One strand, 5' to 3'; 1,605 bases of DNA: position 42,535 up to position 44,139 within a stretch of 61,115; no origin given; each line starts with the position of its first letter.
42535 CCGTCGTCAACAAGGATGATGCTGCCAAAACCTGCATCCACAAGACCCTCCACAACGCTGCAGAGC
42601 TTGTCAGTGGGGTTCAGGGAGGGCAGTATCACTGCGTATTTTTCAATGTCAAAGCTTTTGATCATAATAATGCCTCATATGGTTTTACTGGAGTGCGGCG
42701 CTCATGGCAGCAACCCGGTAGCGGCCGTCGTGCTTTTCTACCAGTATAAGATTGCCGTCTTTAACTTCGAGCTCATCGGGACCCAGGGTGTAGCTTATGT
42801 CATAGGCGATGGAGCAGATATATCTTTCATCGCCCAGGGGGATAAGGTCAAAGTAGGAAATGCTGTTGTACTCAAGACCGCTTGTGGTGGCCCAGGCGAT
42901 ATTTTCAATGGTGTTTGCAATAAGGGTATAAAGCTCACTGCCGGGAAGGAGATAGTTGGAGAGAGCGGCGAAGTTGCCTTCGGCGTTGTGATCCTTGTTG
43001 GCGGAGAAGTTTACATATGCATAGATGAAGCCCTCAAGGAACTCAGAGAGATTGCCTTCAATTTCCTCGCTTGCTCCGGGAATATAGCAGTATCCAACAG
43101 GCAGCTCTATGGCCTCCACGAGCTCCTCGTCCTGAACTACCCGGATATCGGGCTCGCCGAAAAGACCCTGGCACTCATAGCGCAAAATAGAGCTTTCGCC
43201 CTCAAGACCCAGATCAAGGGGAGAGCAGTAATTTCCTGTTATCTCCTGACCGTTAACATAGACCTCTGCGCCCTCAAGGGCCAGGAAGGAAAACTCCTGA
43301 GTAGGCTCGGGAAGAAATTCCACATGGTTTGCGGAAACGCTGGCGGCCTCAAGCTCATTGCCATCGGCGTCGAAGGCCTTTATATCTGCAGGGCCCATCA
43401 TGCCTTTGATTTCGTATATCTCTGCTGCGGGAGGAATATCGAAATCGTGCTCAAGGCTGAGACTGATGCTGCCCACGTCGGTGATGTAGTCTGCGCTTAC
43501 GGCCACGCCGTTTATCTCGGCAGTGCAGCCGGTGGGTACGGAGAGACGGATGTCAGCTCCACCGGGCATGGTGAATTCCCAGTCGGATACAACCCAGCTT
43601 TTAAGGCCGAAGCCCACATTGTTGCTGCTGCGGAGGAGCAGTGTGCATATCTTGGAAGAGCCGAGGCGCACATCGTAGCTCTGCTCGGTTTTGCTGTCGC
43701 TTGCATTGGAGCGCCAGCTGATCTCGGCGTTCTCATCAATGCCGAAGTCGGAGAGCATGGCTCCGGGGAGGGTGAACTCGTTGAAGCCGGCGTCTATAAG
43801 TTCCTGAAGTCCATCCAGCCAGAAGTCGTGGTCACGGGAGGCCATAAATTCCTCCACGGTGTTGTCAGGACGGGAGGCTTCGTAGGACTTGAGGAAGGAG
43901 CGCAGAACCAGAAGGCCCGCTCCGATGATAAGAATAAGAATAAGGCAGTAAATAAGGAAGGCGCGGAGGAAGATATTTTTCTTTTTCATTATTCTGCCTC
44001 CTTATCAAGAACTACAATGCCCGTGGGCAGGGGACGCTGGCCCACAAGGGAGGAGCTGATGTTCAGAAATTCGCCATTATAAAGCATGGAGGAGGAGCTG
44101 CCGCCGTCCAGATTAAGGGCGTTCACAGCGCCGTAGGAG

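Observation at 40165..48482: spoIIIA operon is split by an opposite-strand cassette between spoIIIAB and spoIIIAC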

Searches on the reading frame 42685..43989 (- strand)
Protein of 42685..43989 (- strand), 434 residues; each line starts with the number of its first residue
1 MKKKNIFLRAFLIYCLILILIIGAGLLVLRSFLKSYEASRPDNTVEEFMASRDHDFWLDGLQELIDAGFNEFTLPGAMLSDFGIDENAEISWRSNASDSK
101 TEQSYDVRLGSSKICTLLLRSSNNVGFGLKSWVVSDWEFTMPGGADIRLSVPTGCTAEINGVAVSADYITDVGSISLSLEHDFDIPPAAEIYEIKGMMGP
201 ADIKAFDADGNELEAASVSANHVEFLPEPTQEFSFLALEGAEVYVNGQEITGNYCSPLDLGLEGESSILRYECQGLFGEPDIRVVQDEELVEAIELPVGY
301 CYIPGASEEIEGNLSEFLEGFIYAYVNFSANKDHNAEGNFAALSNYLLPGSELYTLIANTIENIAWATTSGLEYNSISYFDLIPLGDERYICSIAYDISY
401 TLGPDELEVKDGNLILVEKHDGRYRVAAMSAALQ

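Call 3: search_protein_families(library=pfam, proteins=[window:42685-43989:-], max_evalue=0.01)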
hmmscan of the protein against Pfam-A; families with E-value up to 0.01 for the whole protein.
window:42685-43989:- (434 aa): 0 families

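Call 4: search_protein_families(library=ncbifam, proteins=[window:42685-43989:-], max_evalue=0.01)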
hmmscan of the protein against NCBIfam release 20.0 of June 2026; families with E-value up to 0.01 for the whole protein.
window:42685-43989:- (434 aa): 0 families

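Call 12: find_homologous_proteins(query=window:42685-43989:-)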
Query window:42685-43989:- (434 aa): 41 proteins with E <= 0.001 among 8000 candidates.
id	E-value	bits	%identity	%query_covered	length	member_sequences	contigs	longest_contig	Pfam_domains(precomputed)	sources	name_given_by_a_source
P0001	1.1e-288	975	100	100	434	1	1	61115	-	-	-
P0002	1.4e-255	866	87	100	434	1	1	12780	-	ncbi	-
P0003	2.2e-242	823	84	100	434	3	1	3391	-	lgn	-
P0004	1.8e-236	803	82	100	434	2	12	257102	-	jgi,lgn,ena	-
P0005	5.8e-235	798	81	100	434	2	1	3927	-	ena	-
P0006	7.8e-230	781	79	100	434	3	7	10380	-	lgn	-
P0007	3.5e-217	739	75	99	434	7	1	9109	-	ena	-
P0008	1.3e-188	645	66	100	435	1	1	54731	-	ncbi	-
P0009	1.2e-185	636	65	100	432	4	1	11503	-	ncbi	-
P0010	3.3e-182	624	62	100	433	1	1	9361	-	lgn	-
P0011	2.2e-179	615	64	99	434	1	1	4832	-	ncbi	-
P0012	1.2e-175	603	63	100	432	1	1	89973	-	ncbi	-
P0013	4.1e-174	598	62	100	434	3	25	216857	-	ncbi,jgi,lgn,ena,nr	ncbi:MAG: hypothetical protein E7420_00900 [Ruminococcaceae bacterium]|nr:hypothetical protein [Osci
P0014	4.9e-174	597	63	100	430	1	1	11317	-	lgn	-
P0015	5.6e-170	584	60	100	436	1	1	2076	-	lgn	-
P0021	1.1e-162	560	58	100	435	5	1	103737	-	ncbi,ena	-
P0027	5.9e-148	511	54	100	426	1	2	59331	-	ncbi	-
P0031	4.3e-130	453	50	100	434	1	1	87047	-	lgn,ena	-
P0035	6.8e-118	412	47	100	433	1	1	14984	-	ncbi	-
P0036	1.6e-116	408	46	100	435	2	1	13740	-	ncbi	-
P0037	2.3e-106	374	43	98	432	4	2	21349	-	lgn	-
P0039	6.3e-89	317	38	97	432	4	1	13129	-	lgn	-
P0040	7.7e-87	310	39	97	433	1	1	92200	-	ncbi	-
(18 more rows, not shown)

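Call 13: find_encoding_contigs(protein=P0040, flank=7000, max_places=2)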
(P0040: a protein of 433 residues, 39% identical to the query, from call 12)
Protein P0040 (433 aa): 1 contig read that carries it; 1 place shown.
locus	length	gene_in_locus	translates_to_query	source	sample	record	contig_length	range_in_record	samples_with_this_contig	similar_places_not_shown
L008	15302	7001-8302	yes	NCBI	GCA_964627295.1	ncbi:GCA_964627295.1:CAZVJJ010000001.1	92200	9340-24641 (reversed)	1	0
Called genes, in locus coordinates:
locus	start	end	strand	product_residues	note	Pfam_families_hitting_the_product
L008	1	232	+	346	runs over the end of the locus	-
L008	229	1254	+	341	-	PF02424:ApbE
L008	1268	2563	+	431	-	PF13375:RnfC_N, PF01512:Complex1_51K, PF12838:Fer4_7 (faint), PF10531:SLBB, PF13237:Fer4_10 (weak)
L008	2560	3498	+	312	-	PF03116:NQR2_RnfD_RnfE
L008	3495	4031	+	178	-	PF04205:FMN_bind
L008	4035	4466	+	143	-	-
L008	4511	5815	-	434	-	PF02585:PIG-L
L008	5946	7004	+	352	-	PF09992:NAGPA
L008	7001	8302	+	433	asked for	-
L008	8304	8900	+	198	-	PF12654:DUF3786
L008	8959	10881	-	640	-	PF07774:EMC1_C (faint), PF13570:Beta-prop_ACSF4, PF13360:PQQ_2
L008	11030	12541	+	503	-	PF00817:IMS, PF11799:IMS_C (weak)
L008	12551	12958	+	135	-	-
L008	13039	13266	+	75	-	-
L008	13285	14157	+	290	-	PF01263:Aldose_epim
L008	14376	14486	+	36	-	-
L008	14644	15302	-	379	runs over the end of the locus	PF05816:TelA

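Call 14: find_encoding_contigs(protein=P0031, flank=7000, max_places=2)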
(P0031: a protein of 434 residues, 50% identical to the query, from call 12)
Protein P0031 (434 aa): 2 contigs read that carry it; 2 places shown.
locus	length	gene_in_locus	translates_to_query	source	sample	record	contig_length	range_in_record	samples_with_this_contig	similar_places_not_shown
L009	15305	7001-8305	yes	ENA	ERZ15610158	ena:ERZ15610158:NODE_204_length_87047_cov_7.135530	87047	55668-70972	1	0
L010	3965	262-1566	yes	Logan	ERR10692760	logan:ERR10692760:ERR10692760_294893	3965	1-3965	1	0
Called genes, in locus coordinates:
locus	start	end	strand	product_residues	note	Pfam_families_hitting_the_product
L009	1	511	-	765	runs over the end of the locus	PF13306:LRR_5, PF00395:SLH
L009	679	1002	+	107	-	PF01381:HTH_3, PF13443:HTH_26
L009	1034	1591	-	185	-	PF12685:SpoIIIAH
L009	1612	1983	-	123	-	-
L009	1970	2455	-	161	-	-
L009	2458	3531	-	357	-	PF09546:Spore_III_AE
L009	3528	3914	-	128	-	PF06686:SpoIIIAC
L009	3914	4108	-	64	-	PF06686:SpoIIIAC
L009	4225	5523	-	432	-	-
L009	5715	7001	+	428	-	PF09992:NAGPA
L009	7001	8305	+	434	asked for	-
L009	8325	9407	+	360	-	PF00535:Glycos_transf_2, PF04138:GtrA_DPMS_TM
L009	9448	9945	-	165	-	PF09548:Spore_III_AB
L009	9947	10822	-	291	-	PF19568:Spore_III_AA, PF00437:T2SSE (weak)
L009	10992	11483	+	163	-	PF12802:MarR_2, PF01047:MarR, PF13463:HTH_27, PF13545:HTH_Crp_2 (weak), PF13412:HTH_24 (weak)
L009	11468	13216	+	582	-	PF00664:ABC_membrane, PF00005:ABC_tran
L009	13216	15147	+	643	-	PF00664:ABC_membrane, PF02463:SMC_N (faint), PF00005:ABC_tran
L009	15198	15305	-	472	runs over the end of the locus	PF14286:DHHW, PF16822:ALGX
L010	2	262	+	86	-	?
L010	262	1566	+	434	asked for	-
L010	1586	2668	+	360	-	PF00535:Glycos_transf_2, PF04138:GtrA_DPMS_TM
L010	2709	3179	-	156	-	PF09548:Spore_III_AB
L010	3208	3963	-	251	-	?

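Call 15: find_encoding_contigs(protein=P0013, flank=7000, max_places=2)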
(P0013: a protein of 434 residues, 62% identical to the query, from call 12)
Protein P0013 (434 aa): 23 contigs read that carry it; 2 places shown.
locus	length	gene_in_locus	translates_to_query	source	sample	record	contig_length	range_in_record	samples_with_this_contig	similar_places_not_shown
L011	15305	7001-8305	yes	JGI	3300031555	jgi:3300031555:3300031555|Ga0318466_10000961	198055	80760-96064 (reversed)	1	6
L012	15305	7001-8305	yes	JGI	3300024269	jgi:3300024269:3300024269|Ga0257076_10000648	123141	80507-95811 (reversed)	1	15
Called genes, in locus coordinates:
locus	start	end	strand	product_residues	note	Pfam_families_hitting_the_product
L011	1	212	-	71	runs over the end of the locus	PF02609:Exonuc_VII_S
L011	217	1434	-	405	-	PF13742:tRNA_anti_2, PF01336:tRNA_anti-codon, PF02601:Exonuc_VII_L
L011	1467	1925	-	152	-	PF01029:NusB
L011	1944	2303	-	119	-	PF03780:Asp23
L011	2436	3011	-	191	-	PF12685:SpoIIIAH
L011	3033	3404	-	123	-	-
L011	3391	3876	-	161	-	-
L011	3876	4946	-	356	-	PF09546:Spore_III_AE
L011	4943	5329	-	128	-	PF06686:SpoIIIAC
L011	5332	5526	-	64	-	PF06686:SpoIIIAC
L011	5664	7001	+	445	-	PF09992:NAGPA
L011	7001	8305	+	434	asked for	-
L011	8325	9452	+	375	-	PF00535:Glycos_transf_2, PF04138:GtrA_DPMS_TM (weak)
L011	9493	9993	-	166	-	PF09548:Spore_III_AB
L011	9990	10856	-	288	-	PF19568:Spore_III_AA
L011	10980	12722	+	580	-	PF00664:ABC_membrane, PF00005:ABC_tran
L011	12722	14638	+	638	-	PF00664:ABC_membrane, PF00005:ABC_tran, PF02463:SMC_N (faint)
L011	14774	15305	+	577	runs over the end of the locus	PF01855:POR_N, PF12837:Fer4_6 (faint), PF02775:TPP_enzyme_C, PF00037:Fer4 (faint), PF12797:Fer4_2 (faint), PF13237:Fer4_10 (weak)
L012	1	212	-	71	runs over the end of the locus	PF02609:Exonuc_VII_S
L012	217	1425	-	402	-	PF13742:tRNA_anti_2, PF01336:tRNA_anti-codon, PF02601:Exonuc_VII_L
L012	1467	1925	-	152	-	PF01029:NusB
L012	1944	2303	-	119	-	PF03780:Asp23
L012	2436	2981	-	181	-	PF12685:SpoIIIAH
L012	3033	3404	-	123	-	-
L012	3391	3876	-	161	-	-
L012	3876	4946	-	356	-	PF09546:Spore_III_AE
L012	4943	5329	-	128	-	PF06686:SpoIIIAC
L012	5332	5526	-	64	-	PF06686:SpoIIIAC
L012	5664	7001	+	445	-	PF09992:NAGPA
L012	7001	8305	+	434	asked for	-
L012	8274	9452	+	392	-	PF00535:Glycos_transf_2, PF04138:GtrA_DPMS_TM (weak)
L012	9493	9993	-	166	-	PF09548:Spore_III_AB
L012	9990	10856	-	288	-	PF19568:Spore_III_AA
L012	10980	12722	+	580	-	PF00664:ABC_membrane, PF00005:ABC_tran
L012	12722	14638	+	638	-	PF00664:ABC_membrane, PF00005:ABC_tran, PF02463:SMC_N (faint)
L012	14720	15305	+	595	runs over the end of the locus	PF01855:POR_N, PF12837:Fer4_6 (faint), PF02775:TPP_enzyme_C, PF12797:Fer4_2 (faint), PF13237:Fer4_10 (weak), PF00037:Fer4 (faint)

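Call 17: find_encoding_contigs(protein=P0039, flank=7000, max_places=2)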
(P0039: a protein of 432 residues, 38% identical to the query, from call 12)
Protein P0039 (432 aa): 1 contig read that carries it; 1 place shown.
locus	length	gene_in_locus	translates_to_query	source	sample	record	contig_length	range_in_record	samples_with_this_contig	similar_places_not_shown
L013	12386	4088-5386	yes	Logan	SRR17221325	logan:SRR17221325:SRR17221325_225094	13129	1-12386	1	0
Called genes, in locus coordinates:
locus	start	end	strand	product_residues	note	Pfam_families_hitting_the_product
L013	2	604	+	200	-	?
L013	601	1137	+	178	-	PF04205:FMN_bind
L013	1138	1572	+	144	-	-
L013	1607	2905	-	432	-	PF02585:PIG-L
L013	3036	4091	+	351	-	PF09992:NAGPA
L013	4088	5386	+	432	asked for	-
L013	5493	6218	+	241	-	PF00072:Response_reg, PF04397:LytTR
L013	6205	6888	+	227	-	PF14689:SPOB_a, PF02518:HATPase_c (weak), PF14501:HATPase_c_5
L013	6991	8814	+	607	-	PF00664:ABC_membrane (weak), PF00005:ABC_tran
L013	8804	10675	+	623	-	PF00005:ABC_tran, PF13304:AAA_21 (faint)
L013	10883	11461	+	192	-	PF00440:TetR_N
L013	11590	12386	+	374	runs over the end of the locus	PF13450:NAD_binding_8, PF03275:GLF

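Call 18: find_encoding_contigs(protein=P0037, flank=7000, max_places=2)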
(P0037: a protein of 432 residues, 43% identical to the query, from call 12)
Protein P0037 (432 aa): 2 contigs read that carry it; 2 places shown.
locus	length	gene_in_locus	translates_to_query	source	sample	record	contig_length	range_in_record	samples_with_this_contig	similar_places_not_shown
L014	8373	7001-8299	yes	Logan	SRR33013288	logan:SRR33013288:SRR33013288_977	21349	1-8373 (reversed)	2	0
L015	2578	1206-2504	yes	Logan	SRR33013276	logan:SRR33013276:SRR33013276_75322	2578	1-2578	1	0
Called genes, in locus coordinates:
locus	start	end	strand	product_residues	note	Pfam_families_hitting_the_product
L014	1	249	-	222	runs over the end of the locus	PF02397:Bac_transf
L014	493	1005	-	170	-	PF05105:Phage_holin_4_1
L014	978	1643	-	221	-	PF05951:Peptidase_M15_2, PF08291:Peptidase_M15_3, PF01471:PG_binding_1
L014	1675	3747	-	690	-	PF08757:CotH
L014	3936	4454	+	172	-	PF10688:Imp-YgjV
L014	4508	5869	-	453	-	PF02585:PIG-L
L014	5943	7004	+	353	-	PF09992:NAGPA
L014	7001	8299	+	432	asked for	-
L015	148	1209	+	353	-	PF09992:NAGPA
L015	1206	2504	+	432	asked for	-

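Call 19: find_encoding_contigs(protein=P0036, flank=7000, max_places=2)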
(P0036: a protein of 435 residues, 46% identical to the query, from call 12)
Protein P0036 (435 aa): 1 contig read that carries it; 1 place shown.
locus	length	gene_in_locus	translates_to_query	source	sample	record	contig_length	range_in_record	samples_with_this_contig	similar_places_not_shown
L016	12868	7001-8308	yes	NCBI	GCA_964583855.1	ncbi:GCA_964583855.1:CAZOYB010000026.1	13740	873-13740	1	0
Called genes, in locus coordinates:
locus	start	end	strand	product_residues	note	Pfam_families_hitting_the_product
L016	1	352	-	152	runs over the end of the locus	PF01029:NusB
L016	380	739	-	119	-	PF03780:Asp23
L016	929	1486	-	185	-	PF12685:SpoIIIAH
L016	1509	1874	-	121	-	-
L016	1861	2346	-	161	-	-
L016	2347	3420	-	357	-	PF09546:Spore_III_AE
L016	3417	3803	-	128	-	PF06686:SpoIIIAC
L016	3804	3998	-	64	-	PF06686:SpoIIIAC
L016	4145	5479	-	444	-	PF02585:PIG-L (weak)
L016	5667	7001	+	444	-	PF09992:NAGPA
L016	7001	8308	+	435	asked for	-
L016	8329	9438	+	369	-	PF00535:Glycos_transf_2 (weak), PF04138:GtrA_DPMS_TM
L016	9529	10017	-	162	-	PF09548:Spore_III_AB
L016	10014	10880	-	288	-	PF19568:Spore_III_AA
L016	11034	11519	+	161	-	PF12802:MarR_2, PF22381:Staph_reg_Sar_Rot (weak), PF01047:MarR, PF13463:HTH_27 (weak), PF13412:HTH_24 (weak)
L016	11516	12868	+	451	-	?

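Call 21: find_related_loci(query=A1, collection=metagenome_contigs, flank=9000)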
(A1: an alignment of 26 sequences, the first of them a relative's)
Query A1 (434 aa) in metagenome_contigs; peptide patterns used: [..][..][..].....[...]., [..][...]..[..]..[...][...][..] (x = any residue, [..] = any of these).
61 stretches matched a pattern; 2 encode a relative of the query (tblastn E <= 1e-3); 2 distinct loci.
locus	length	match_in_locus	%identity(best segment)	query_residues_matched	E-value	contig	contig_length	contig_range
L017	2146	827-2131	59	1-434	0e+0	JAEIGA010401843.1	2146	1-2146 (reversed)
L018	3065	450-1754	58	1-434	0e+0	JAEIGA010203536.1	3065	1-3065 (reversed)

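Call 22: find_encoding_contigs(protein=P0004, flank=7000, max_places=1)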
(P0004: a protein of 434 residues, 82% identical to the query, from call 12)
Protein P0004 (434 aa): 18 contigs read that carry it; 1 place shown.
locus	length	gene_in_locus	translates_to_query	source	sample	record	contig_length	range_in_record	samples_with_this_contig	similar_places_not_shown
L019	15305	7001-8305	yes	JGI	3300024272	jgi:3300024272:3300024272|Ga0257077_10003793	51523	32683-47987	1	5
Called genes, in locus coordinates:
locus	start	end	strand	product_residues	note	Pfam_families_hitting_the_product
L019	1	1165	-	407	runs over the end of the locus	PF13742:tRNA_anti_2, PF01336:tRNA_anti-codon, PF02601:Exonuc_VII_L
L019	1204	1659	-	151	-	PF01029:NusB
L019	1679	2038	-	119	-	PF03780:Asp23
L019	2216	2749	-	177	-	PF12685:SpoIIIAH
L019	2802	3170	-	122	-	-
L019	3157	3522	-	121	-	-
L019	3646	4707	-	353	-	PF09546:Spore_III_AE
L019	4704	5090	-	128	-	PF06686:SpoIIIAC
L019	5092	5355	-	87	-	PF06686:SpoIIIAC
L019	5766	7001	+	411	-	PF09992:NAGPA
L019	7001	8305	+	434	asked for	-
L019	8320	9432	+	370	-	PF00535:Glycos_transf_2 (weak), PF04138:GtrA_DPMS_TM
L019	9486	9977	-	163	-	PF09548:Spore_III_AB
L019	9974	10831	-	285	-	PF19568:Spore_III_AA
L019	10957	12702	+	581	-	PF00664:ABC_membrane, PF00005:ABC_tran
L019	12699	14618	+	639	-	PF02463:SMC_N (faint), PF00664:ABC_membrane, PF00005:ABC_tran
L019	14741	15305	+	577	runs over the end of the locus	PF01855:POR_N, PF12837:Fer4_6 (faint), PF02775:TPP_enzyme_C, PF00037:Fer4 (faint), PF12797:Fer4_2 (faint), PF13237:Fer4_10 (weak)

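Call 23: find_encoding_contigs(protein=P0021, flank=7000, max_places=1)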
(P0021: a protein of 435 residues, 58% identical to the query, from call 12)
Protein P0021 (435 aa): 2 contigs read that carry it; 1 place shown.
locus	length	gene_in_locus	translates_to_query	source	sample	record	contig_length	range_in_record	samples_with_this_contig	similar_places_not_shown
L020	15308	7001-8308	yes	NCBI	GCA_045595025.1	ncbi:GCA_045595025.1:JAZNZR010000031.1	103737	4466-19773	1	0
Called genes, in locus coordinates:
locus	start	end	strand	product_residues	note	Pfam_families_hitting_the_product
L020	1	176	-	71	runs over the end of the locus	PF02609:Exonuc_VII_S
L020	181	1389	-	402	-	PF13742:tRNA_anti_2, PF01336:tRNA_anti-codon, PF02601:Exonuc_VII_L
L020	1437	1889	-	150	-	PF01029:NusB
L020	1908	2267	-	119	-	PF03780:Asp23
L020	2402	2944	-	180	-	PF12685:SpoIIIAH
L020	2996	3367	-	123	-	-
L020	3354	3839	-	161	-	-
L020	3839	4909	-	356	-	PF09546:Spore_III_AE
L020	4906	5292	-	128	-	PF06686:SpoIIIAC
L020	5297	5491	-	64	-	PF06686:SpoIIIAC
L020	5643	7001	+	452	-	PF09992:NAGPA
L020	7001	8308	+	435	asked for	-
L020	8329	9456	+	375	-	PF00535:Glycos_transf_2, PF04138:GtrA_DPMS_TM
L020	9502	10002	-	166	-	PF09548:Spore_III_AB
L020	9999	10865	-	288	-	PF19568:Spore_III_AA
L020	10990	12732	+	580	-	PF00664:ABC_membrane, PF00005:ABC_tran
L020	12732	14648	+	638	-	PF00664:ABC_membrane, PF02463:SMC_N (faint), PF00005:ABC_tran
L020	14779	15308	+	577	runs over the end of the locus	PF01855:POR_N, PF12837:Fer4_6 (faint), PF02775:TPP_enzyme_C, PF00037:Fer4 (faint), PF12797:Fer4_2 (faint), PF13237:Fer4_10 (weak)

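Call 24: find_encoding_contigs(protein=P0027, flank=7000, max_places=1)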
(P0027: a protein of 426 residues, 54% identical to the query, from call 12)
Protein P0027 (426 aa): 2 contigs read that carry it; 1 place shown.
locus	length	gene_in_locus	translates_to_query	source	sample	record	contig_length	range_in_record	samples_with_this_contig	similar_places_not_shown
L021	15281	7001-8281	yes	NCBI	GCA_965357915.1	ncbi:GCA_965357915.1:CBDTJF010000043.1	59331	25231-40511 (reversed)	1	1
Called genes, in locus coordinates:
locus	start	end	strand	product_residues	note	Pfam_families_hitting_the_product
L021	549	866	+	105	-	PF03551:PadR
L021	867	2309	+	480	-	PF11193:DUF2812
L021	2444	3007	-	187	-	PF12685:SpoIIIAH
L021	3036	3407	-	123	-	-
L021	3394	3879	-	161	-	-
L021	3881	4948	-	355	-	PF09546:Spore_III_AE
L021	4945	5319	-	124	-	PF06686:SpoIIIAC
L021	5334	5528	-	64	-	PF06686:SpoIIIAC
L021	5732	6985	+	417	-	PF09992:NAGPA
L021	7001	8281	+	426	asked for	-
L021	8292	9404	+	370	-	PF00535:Glycos_transf_2 (weak), PF04138:GtrA_DPMS_TM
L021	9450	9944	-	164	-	PF09548:Spore_III_AB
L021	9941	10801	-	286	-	PF19568:Spore_III_AA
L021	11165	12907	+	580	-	PF00664:ABC_membrane, PF00005:ABC_tran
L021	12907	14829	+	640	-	PF02463:SMC_N (faint), PF00664:ABC_membrane, PF00005:ABC_tran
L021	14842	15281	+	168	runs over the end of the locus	PF00881:Nitroreductase, PF14512:TM1586_NiRdase (faint), PF00881:Nitroreductase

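Call 25: find_encoding_contigs(protein=P0035, flank=7000, max_places=1)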
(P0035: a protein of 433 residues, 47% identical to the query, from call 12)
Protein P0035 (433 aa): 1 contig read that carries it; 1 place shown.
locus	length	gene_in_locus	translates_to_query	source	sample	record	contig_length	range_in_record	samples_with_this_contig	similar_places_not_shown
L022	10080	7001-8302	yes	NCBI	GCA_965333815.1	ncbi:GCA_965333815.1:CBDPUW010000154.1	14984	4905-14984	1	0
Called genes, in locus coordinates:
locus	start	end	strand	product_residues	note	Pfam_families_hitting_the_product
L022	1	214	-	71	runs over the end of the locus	PF02609:Exonuc_VII_S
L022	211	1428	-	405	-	PF13742:tRNA_anti_2, PF01336:tRNA_anti-codon, PF02601:Exonuc_VII_L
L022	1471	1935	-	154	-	PF01029:NusB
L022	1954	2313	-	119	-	PF03780:Asp23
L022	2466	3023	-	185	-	PF12685:SpoIIIAH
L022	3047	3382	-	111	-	-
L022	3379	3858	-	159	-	-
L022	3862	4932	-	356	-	PF09546:Spore_III_AE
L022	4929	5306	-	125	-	PF06686:SpoIIIAC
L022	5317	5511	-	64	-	PF06686:SpoIIIAC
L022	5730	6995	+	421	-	PF09992:NAGPA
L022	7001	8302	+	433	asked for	-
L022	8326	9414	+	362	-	PF00535:Glycos_transf_2, PF04138:GtrA_DPMS_TM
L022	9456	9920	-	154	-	PF09548:Spore_III_AB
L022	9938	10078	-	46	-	?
